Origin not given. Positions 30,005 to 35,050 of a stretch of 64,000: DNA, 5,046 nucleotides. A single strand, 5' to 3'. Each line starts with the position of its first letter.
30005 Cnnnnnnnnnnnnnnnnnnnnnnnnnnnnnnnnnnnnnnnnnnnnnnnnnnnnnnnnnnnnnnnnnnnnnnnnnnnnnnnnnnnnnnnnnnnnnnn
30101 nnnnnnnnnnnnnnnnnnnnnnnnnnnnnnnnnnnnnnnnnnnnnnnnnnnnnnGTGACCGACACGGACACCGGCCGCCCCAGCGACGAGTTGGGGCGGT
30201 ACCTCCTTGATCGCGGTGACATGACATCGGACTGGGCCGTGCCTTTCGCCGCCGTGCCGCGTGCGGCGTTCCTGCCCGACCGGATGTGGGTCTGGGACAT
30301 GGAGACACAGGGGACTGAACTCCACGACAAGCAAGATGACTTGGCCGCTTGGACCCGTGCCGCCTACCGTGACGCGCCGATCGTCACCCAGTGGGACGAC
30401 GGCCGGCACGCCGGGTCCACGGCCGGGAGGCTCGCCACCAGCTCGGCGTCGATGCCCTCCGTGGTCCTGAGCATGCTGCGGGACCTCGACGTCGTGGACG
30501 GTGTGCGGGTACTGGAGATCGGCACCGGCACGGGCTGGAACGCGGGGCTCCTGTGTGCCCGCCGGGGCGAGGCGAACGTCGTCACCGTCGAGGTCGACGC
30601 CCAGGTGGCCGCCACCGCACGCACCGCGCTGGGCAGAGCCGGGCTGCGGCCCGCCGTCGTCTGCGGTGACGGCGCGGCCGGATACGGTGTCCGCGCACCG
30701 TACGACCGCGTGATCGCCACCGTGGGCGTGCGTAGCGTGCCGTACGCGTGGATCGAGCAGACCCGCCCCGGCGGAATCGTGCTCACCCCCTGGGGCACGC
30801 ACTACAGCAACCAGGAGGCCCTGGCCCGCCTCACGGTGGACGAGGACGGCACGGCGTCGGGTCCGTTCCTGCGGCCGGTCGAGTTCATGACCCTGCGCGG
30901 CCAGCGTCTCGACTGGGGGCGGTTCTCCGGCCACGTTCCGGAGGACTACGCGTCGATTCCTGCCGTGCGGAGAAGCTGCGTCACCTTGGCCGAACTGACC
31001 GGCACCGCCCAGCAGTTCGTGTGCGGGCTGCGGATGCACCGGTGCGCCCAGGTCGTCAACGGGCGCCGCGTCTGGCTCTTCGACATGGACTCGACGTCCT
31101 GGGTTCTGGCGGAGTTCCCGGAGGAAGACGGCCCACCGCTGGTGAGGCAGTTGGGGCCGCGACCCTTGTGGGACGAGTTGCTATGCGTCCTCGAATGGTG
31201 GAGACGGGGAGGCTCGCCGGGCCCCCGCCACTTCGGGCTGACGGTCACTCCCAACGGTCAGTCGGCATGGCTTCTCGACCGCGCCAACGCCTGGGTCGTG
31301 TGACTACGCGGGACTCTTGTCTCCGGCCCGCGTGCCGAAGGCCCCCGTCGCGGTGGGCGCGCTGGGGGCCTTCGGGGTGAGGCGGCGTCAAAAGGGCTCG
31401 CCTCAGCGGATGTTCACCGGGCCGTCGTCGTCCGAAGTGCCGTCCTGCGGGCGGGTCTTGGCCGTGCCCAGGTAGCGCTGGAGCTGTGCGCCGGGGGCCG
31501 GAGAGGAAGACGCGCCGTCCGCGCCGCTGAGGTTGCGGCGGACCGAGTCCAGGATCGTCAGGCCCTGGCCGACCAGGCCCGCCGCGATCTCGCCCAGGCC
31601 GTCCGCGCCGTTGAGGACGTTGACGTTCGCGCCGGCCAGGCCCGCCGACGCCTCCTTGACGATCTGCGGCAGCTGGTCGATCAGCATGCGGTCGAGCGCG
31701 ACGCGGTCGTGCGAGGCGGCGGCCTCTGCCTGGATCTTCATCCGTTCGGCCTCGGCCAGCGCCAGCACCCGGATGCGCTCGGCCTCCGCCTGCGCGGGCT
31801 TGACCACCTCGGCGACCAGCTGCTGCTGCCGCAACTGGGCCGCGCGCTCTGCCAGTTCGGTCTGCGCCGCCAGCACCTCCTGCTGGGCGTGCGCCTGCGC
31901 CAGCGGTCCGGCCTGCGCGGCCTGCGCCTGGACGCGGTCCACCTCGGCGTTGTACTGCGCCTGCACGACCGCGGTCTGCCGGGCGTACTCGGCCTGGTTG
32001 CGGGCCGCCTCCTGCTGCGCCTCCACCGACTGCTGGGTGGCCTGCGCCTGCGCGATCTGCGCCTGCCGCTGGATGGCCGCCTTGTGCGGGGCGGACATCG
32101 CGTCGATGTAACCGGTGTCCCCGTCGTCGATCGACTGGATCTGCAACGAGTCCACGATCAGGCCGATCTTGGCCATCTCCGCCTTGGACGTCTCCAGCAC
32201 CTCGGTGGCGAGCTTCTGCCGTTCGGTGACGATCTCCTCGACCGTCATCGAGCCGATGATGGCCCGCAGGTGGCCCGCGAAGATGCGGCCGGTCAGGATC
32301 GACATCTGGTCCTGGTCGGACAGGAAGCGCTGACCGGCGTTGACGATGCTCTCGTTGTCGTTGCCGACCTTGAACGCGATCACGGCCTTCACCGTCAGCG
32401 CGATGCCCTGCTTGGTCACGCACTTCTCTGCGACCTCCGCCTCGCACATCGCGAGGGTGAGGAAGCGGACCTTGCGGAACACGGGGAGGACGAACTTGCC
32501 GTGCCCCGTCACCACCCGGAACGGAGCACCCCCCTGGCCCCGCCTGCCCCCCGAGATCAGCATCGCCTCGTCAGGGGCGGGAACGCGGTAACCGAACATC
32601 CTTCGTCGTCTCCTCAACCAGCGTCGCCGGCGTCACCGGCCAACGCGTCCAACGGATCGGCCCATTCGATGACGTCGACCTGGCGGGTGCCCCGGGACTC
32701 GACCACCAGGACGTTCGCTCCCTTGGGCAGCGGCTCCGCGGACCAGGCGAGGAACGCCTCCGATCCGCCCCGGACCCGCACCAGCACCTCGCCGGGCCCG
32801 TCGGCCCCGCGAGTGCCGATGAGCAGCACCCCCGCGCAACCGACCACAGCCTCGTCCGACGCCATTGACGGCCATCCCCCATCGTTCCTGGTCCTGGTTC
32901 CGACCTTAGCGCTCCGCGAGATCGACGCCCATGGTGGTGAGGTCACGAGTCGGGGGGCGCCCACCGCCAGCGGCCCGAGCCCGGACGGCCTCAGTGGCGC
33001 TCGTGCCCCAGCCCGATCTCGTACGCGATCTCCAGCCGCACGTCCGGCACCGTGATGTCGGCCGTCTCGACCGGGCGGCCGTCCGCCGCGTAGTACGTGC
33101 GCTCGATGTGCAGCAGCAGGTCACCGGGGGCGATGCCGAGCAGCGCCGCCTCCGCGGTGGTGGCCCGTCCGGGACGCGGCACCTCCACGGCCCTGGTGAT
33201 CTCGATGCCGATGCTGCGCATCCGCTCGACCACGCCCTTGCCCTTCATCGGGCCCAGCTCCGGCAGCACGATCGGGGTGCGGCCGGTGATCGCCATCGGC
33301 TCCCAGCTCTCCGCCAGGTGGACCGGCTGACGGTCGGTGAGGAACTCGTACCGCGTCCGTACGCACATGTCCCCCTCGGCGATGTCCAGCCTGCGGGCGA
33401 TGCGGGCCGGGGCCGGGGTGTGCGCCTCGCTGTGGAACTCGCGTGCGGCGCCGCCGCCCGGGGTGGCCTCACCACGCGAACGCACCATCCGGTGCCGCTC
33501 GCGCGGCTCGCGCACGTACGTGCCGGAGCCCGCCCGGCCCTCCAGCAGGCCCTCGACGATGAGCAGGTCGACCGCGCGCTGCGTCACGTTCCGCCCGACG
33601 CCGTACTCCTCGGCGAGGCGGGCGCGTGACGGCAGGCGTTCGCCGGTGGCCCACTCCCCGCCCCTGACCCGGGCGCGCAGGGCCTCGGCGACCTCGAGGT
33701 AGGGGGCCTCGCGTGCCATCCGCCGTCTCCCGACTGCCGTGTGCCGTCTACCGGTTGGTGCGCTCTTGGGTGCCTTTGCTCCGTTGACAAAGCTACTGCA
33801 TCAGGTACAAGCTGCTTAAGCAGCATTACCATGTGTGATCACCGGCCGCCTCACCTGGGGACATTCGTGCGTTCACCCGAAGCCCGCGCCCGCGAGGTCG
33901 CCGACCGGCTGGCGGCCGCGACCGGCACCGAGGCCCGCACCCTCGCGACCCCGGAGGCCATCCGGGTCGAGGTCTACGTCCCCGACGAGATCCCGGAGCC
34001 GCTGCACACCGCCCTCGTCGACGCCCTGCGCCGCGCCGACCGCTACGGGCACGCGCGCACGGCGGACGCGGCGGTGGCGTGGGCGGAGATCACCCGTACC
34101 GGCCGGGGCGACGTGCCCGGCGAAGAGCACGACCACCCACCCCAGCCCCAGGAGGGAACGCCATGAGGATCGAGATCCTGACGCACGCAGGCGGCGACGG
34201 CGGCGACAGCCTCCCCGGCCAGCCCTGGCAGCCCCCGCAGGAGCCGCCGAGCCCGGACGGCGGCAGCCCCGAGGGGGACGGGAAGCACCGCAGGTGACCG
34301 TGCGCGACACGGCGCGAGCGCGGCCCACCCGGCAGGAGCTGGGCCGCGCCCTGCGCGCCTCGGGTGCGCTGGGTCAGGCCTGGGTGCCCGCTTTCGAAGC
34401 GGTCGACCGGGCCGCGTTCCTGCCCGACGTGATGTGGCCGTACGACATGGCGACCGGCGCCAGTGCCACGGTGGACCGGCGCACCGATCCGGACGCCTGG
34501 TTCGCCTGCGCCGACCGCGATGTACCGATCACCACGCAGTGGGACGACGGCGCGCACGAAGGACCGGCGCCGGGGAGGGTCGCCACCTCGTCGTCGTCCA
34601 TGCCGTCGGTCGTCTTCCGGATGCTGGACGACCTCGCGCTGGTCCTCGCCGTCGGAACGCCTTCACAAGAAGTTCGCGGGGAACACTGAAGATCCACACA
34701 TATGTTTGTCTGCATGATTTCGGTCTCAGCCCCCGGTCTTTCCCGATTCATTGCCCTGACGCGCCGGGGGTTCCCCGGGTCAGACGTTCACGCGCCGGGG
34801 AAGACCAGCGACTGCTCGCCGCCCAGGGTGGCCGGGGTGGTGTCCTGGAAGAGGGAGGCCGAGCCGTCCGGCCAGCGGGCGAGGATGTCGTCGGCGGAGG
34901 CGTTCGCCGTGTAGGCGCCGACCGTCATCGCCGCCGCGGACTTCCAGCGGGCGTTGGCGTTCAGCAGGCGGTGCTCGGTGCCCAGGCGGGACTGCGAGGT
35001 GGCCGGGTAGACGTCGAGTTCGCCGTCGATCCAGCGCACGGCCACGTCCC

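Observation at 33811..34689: Second, partly decayed copy of the peptide/methyltransferase module, with an extra coupled upstream ORF and a palindromic operator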

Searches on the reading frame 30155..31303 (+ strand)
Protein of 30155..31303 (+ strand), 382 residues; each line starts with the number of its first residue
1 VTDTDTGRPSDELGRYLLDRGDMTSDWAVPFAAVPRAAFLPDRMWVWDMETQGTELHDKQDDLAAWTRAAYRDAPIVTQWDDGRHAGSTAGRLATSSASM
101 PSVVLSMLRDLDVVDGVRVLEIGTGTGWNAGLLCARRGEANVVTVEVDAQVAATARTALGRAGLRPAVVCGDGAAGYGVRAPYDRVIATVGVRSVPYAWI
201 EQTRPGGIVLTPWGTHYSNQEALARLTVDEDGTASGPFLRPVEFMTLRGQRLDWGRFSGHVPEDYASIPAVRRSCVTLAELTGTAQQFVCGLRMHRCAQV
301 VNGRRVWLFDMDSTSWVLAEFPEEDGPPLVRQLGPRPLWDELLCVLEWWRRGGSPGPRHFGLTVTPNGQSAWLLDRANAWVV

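Call 6: search_protein_families(library=pfam, proteins=[window:30155-31303:+], max_evalue=0.01)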
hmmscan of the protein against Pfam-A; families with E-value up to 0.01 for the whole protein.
window:30155-31303:+ (382 aa): 3 families
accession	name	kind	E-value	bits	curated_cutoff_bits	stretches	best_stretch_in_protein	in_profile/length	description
PF01135.25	PCMT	-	1.2e-25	90.9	20.3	1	69-249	41-207/210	Protein-L-isoaspartate(D-aspartate) O-methyltransferase (PCMT)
PF13649.12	Methyltransf_25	-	1.6e-06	29.1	27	1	119-189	1-71/97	Methyltransferase domain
PF08241.18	Methyltransf_11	-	0.00069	20.6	21.2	1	120-174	1-52/95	Methyltransferase domain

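Call 16: find_encoding_contigs(protein=window:30155-31303:+, flank=10000, max_places=6)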
Protein window:30155-31303:+ (382 aa): no gene with exactly this product is on record in the collection.

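Call 47: search_protein_families(library=ncbifam, proteins=[window:30155-31303:+], max_evalue=0.01)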
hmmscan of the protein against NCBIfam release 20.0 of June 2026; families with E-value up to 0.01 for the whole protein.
window:30155-31303:+ (382 aa): 12 families
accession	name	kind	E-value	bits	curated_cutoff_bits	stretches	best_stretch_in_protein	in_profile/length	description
TIGR04188.1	methyltr_grsp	subfamily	3.1e-88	296.6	380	1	20-370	8-362/363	ATP-grasp peptide maturase system methyltransferase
TIGR04364.1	methyltran_FxLD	equivalog_domain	1.1e-30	107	320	1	93-212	60-180/394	methyltransferase, FxLD system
NF001453.0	PRK00312.1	equivalog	2e-24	86.4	188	1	97-249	62-211/217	protein-L-isoaspartate(D-aspartate) O-methyltransferase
NF010550.0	PRK13943.1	equivalog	2.4e-24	86.1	359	1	96-249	61-215/322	protein-L-isoaspartate O-methyltransferase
NF010549.0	PRK13942.1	equivalog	7.5e-23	81.1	282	1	99-249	61-209/215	protein-L-isoaspartate O-methyltransferase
TIGR00080.1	pimt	equivalog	5.8e-19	68.8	159.05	1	98-220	60-183/216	protein-L-isoaspartate O-methyltransferase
NF043040.1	corrin_prot_MT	hypoth_equivalog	1.8e-05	24.3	180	1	113-168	38-92/216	corrinoid protein-associated methyltransferase CpaM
NF011530.0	PRK14968.1-4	equivalog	0.00012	21.5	243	1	112-157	36-80/202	putative methyltransferase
TIGR03534.1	RF_mod_PrmC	equivalog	0.0019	17.7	199.1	1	103-187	76-161/253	peptide chain release factor N(5)-glutamine methyltransferase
TIGR00537.1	hemK_rel_arch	hypoth_equivalog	0.002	17.9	87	1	107-157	11-59/179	HemK2/MTQ2 family protein methyltransferase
NF001785.0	PRK00517.2-2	equivalog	0.0063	15.7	188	1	103-190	134-219/282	50S ribosomal protein L11 methyltransferase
TIGR00755.1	ksgA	equivalog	0.0095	15.3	171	0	102-161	16-73/256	16S rRNA (adenine(1518)-N(6)/adenine(1519)-N(6))-dimethyltransferase RsmA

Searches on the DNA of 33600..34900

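Call 75: search_rna_families(source=window, start=33600, end=34900, threshold=evalue, max_evalue=1)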
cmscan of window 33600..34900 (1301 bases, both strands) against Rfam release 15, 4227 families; matches with E-value up to 1: 0.
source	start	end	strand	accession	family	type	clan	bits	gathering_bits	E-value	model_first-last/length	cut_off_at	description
